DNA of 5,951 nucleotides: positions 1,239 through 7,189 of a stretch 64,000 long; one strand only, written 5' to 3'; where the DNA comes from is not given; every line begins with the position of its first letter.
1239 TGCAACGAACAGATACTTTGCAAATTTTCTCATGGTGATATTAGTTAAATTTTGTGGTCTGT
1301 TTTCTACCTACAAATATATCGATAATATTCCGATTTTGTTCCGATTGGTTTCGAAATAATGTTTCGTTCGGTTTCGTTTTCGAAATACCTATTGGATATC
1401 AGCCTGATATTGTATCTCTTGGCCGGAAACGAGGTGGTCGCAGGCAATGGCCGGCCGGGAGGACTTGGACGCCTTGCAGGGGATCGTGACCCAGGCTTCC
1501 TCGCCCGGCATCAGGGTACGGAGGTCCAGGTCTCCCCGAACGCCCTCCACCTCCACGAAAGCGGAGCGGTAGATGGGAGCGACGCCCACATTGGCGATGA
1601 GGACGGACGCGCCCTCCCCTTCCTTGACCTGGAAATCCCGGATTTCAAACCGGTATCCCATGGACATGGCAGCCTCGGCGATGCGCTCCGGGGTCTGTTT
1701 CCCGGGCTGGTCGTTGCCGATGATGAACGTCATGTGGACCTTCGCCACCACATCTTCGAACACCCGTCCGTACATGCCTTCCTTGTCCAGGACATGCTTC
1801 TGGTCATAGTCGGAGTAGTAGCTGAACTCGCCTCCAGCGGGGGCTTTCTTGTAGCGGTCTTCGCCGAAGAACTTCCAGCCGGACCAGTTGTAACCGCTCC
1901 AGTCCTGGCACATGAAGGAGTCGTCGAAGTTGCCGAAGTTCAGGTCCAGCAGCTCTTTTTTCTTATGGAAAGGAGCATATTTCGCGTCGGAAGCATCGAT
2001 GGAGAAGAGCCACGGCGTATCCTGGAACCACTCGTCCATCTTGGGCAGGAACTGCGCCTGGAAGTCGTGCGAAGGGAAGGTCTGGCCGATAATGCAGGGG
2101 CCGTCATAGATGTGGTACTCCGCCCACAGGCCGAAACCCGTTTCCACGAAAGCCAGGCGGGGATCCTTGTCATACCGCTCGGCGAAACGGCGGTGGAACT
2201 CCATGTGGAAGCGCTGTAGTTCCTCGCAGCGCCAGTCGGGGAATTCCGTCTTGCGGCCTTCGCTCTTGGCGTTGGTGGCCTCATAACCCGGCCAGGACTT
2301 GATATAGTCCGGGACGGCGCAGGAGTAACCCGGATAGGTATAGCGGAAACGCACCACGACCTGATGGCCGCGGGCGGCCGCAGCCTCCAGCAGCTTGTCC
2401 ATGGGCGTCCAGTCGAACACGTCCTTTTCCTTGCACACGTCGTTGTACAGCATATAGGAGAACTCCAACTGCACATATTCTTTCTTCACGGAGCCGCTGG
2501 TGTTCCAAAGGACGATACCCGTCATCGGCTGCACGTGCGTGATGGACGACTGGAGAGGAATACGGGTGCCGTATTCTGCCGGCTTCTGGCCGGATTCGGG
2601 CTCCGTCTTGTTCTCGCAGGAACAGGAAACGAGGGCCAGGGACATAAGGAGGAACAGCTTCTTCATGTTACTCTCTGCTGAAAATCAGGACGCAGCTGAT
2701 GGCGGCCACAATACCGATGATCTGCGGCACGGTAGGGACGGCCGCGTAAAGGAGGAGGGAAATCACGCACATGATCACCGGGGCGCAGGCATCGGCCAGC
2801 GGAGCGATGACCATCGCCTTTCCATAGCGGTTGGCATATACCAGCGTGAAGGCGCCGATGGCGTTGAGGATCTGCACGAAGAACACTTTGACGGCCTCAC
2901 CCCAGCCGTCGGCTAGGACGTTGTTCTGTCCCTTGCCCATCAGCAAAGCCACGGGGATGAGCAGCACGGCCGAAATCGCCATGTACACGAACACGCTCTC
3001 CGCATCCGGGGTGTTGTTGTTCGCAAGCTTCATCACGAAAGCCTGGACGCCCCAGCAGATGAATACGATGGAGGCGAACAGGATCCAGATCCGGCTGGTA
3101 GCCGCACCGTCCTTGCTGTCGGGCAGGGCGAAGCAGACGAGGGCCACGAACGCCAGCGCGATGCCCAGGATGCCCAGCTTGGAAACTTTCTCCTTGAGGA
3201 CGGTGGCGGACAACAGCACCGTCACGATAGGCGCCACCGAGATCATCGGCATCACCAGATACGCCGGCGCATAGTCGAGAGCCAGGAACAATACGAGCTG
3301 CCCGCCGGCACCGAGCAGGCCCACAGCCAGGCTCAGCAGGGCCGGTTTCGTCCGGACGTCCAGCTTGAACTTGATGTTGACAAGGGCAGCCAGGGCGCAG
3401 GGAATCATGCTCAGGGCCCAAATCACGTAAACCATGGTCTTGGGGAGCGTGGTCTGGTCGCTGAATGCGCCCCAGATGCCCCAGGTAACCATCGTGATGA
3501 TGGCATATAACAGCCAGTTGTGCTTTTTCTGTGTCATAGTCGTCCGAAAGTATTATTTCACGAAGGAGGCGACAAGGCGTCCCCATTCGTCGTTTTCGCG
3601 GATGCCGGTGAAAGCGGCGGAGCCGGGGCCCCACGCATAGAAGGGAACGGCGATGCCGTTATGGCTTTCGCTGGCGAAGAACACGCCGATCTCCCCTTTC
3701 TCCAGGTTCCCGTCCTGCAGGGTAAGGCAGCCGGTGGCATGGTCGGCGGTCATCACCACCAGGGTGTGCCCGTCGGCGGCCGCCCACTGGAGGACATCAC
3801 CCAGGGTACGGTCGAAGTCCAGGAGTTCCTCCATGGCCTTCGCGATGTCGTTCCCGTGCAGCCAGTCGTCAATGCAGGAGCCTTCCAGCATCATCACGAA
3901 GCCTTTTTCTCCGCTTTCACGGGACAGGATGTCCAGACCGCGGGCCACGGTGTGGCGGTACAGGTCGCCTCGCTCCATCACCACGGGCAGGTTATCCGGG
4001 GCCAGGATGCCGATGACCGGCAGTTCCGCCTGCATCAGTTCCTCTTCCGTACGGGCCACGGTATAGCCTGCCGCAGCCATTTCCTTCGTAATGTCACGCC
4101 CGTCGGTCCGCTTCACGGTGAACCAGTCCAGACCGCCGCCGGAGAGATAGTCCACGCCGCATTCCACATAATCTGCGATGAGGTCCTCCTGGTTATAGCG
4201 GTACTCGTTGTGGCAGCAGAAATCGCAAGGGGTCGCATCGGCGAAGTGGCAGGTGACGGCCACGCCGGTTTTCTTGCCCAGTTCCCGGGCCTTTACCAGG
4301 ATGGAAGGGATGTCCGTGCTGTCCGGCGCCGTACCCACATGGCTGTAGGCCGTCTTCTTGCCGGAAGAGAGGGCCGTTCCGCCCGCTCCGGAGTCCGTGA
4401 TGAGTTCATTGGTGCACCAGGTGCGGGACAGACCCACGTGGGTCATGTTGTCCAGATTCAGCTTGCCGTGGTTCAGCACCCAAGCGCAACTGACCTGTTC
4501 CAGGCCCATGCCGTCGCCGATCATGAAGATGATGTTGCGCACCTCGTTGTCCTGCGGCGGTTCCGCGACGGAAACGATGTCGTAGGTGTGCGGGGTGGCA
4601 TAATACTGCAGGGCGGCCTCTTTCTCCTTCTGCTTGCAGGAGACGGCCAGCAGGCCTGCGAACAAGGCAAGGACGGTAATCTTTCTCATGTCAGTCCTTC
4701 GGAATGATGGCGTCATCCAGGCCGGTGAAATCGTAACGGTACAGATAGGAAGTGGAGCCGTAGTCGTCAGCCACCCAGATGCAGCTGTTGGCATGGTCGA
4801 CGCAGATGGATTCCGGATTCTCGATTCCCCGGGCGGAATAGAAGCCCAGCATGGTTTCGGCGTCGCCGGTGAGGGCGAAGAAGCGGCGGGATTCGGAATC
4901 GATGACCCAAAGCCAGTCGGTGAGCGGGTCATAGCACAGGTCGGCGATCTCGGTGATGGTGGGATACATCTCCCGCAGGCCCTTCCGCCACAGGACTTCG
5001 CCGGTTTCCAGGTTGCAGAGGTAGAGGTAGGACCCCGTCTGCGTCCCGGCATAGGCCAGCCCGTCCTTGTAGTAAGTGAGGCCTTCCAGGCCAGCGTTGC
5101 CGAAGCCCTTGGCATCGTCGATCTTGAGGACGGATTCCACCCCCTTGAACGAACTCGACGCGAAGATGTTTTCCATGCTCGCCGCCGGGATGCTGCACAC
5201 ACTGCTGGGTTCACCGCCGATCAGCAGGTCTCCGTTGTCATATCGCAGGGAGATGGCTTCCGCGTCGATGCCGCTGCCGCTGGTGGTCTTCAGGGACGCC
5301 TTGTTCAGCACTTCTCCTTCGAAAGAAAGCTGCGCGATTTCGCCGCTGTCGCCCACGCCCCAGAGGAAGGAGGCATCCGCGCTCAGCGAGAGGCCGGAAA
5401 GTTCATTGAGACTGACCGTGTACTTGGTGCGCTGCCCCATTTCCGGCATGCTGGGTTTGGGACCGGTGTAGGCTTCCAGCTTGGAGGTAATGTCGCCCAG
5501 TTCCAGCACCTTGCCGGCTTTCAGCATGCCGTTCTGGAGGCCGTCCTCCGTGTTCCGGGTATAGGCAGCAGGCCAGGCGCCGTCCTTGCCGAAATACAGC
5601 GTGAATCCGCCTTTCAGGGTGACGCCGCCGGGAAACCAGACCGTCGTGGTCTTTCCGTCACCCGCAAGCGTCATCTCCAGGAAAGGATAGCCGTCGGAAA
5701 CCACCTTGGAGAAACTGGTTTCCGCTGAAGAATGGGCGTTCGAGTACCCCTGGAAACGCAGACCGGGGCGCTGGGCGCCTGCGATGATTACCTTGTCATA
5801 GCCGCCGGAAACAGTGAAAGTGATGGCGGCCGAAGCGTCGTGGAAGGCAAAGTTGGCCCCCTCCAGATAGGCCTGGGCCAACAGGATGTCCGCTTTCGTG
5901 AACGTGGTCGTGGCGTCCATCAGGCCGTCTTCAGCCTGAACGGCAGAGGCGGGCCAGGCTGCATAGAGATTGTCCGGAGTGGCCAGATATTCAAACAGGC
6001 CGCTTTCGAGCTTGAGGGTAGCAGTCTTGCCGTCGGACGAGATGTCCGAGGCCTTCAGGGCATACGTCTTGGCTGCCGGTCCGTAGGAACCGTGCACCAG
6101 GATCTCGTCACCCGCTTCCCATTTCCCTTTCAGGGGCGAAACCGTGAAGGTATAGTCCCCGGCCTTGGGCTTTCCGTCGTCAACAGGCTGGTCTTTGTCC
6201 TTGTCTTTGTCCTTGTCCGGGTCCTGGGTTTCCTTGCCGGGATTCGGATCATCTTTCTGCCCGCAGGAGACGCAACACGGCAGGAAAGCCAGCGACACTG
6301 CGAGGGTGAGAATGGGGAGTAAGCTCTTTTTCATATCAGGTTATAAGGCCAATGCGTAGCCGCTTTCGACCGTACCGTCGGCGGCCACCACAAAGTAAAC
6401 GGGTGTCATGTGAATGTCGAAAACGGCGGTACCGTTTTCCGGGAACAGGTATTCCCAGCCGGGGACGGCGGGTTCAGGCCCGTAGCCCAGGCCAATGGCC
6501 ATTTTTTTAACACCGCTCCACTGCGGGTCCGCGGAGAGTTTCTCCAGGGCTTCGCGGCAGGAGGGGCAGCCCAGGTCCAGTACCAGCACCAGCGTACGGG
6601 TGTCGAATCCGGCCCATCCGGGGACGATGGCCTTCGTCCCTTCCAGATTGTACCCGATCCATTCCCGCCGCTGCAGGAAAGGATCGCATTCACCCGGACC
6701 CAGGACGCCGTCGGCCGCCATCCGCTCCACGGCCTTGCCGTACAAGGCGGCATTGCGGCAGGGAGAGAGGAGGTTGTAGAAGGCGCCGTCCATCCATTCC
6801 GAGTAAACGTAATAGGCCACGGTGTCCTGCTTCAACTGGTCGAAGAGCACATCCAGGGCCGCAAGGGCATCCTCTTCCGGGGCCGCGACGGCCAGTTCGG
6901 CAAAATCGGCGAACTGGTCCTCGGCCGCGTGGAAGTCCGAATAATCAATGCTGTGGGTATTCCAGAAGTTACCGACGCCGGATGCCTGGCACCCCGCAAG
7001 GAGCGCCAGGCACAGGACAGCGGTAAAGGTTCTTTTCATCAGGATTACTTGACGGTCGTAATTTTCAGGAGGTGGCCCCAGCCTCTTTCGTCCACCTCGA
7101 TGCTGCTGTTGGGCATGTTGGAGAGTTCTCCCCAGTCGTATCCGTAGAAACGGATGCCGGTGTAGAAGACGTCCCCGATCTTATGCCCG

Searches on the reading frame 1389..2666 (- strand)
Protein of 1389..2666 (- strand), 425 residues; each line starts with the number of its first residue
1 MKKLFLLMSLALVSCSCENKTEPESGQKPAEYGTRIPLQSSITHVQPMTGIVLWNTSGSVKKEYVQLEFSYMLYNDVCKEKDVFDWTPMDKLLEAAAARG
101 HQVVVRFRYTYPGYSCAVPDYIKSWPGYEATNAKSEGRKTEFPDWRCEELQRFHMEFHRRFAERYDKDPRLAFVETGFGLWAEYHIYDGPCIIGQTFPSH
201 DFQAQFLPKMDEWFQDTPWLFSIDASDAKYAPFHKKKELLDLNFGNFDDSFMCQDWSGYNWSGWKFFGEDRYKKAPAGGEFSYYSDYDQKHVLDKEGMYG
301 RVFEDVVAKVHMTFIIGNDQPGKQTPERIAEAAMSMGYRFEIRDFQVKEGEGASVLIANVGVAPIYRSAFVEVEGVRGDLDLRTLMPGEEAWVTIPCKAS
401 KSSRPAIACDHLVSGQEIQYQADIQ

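Call 47: search_protein_families(library=pfam, proteins=[window:1389-2666:-], max_evalue=0.01)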
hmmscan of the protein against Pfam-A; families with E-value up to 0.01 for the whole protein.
window:1389-2666:- (425 aa): 1 family
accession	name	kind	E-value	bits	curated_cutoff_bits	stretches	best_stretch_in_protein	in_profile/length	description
PF16116.10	DUF4832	-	9.4e-05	22.7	29.2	1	245-390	3-173/216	Domain of unknown function (DUF4832)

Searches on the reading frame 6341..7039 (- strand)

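Call 47: search_protein_families(library=pfam, proteins=[window:6341-7039:-], max_evalue=0.01)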
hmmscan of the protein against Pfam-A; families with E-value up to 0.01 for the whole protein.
window:6341-7039:- (232 aa): 1 family
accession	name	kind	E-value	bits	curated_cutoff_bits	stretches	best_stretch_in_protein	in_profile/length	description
PF17127.10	DUF5106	-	3.9e-08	34.3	28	1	34-110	54-130/151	Domain of unknown function (DUF5106)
